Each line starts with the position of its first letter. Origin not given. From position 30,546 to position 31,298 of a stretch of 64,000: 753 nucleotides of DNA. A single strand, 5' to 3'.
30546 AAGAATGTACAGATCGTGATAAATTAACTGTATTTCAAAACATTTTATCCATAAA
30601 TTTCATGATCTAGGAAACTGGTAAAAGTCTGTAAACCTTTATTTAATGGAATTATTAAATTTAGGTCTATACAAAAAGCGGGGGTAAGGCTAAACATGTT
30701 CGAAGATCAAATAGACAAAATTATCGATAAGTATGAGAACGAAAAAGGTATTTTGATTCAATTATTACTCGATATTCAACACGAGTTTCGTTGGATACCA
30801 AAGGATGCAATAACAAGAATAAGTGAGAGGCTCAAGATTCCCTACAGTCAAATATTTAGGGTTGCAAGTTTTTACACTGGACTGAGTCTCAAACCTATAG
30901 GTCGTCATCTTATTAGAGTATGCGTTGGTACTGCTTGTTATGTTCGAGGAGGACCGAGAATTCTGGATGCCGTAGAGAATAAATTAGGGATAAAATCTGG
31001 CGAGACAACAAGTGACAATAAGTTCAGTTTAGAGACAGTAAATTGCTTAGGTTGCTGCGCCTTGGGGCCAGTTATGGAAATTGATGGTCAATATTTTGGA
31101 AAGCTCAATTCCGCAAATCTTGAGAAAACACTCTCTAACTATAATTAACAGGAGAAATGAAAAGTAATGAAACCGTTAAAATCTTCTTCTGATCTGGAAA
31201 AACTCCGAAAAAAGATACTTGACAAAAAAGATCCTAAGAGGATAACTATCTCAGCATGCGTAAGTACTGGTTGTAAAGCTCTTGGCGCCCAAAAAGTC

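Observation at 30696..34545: NuoE/NuoF (HydBC-type) flavoprotein core coupled to a Fe-S::FrhB fusion instead of a hydrogenase or formate dehydrogenase subunit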

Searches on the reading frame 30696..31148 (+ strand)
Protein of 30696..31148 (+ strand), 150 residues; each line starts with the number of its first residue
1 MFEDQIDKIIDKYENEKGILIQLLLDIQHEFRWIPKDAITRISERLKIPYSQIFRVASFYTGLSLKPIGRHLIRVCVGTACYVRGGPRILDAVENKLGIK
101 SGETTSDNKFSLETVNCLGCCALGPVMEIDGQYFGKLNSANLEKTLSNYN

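Call 3: search_protein_families(library=pfam, proteins=[window:30696-31148:+], max_evalue=0.01)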
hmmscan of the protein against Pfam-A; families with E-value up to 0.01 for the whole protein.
window:30696-31148:+ (150 aa): 1 family
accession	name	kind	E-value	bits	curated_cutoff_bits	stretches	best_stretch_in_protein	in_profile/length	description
PF01257.25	2Fe-2S_thioredx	-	1.5e-50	171.3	24.8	1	6-149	1-144/145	Thioredoxin-like [2Fe-2S] ferredoxin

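Call 4: search_protein_families(library=ncbifam, proteins=[window:30696-31148:+], max_evalue=0.01)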
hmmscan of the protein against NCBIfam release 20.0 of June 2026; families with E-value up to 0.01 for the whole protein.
window:30696-31148:+ (150 aa): 9 families
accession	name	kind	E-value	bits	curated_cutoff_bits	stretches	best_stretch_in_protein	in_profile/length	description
NF005722.0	PRK07539.1-2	equivalog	2.5e-42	144.6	141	1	4-149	11-156/157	NADH-quinone oxidoreductase subunit NuoE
NF005747.0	PRK07571.1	equivalog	1.3e-41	142.1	224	1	6-147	25-166/173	bidirectional hydrogenase complex protein HoxE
TIGR01958.1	nuoE_fam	subfamily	5.1e-40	137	142.4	1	5-149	1-147/148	NADH-quinone oxidoreductase subunit NuoE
NF005725.0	PRK07539.1-5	equivalog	7.6e-38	129.9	220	1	4-149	23-171/174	NADH-quinone oxidoreductase subunit NuoE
NF004638.0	PRK05988.1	equivalog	5.6e-36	123.7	198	1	4-148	12-156/159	formate dehydrogenase subunit gamma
NF005721.0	PRK07539.1-1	equivalog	1.1e-29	103.7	308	1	4-142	32-170/292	NADH-quinone oxidoreductase subunit NuoE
NF005724.0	PRK07539.1-4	equivalog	1.3e-27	97.2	280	1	6-149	26-172/240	NADH-quinone oxidoreductase subunit NuoE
NF005723.0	PRK07539.1-3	equivalog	8.4e-25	87.5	226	1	5-132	9-138/158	NADH-quinone oxidoreductase subunit NuoE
NF009040.0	PRK12373.1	equivalog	8.2e-24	85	514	1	8-148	25-168/400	NADH-quinone oxidoreductase subunit E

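Call 77: search_solved_structures(query=window:30696-31148:+, max_evalue=1e-10, show_alignments=1)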
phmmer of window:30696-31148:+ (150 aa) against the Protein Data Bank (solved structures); distinct sequences matched with E-value up to 1e-10: 53.
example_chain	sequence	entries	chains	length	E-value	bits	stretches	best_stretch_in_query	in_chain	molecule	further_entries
9mqx_C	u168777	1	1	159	7.2e-44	152.6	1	6-146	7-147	NADH:ubiquinone oxidoreductase 24 kD subunit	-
8a6t_C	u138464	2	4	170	3.5e-42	147.1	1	4-149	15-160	Electron bifurcating hydrogenase subunit HydC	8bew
7t2r_C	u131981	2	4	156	1.4e-37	132.1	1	4-149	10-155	NiFe hydrogenase subunit C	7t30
7p5h_C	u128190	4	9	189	5.5e-37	130.2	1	4-144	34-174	Fe-hydrogenase, subunit gamma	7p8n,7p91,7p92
9bov_C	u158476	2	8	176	4.5e-36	127.3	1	6-139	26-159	NADH dehydrogenase (Ubiquinone), 24 kDa subunit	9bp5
9n5u_C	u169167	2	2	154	4e-34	120.9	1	10-148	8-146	NfnC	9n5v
7q4v_C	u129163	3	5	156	5.7e-32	113.9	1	5-143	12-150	Iron hydrogenase HydC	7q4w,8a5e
5xtb_O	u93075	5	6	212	1.1e-29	106.5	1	6-146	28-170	NADH dehydrogenase [ubiquinone] flavoprotein 2, mitochondrial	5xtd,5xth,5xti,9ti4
9cwt_O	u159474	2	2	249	1.7e-29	105.9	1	6-146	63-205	NADH dehydrogenase [ubiquinone] flavoprotein 2, mitochondrial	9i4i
7zd6_2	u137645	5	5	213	2.1e-29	105.6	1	6-146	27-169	NADH dehydrogenase [ubiquinone] flavoprotein 2, mitochondrial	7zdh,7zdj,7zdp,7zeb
9w2u_E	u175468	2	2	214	2.1e-29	105.6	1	6-146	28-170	NADH dehydrogenase [ubiquinone] flavoprotein 2, mitochondrial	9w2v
7v2c_O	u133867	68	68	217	2.2e-29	105.6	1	6-146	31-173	NADH dehydrogenase [ubiquinone] flavoprotein 2, mitochondrial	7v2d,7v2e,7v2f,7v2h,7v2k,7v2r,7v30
5ldw_E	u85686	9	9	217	2.2e-29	105.6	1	6-146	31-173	NADH dehydrogenase [ubiquinone] flavoprotein 2, mitochondrial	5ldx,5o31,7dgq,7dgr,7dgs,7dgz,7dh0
5lnk_2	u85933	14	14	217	2.2e-29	105.6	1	6-146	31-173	Mitochondrial complex I, 24 kDa subunit | NADH dehydrogenase [ubiquinone] flavoprotein 2, mitochondrial | NDUFV2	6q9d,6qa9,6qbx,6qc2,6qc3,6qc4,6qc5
6zk9_2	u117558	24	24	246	3e-29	105.1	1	6-146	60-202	Mitochondrial complex I, 24 kDa subunit | Uncharacterized protein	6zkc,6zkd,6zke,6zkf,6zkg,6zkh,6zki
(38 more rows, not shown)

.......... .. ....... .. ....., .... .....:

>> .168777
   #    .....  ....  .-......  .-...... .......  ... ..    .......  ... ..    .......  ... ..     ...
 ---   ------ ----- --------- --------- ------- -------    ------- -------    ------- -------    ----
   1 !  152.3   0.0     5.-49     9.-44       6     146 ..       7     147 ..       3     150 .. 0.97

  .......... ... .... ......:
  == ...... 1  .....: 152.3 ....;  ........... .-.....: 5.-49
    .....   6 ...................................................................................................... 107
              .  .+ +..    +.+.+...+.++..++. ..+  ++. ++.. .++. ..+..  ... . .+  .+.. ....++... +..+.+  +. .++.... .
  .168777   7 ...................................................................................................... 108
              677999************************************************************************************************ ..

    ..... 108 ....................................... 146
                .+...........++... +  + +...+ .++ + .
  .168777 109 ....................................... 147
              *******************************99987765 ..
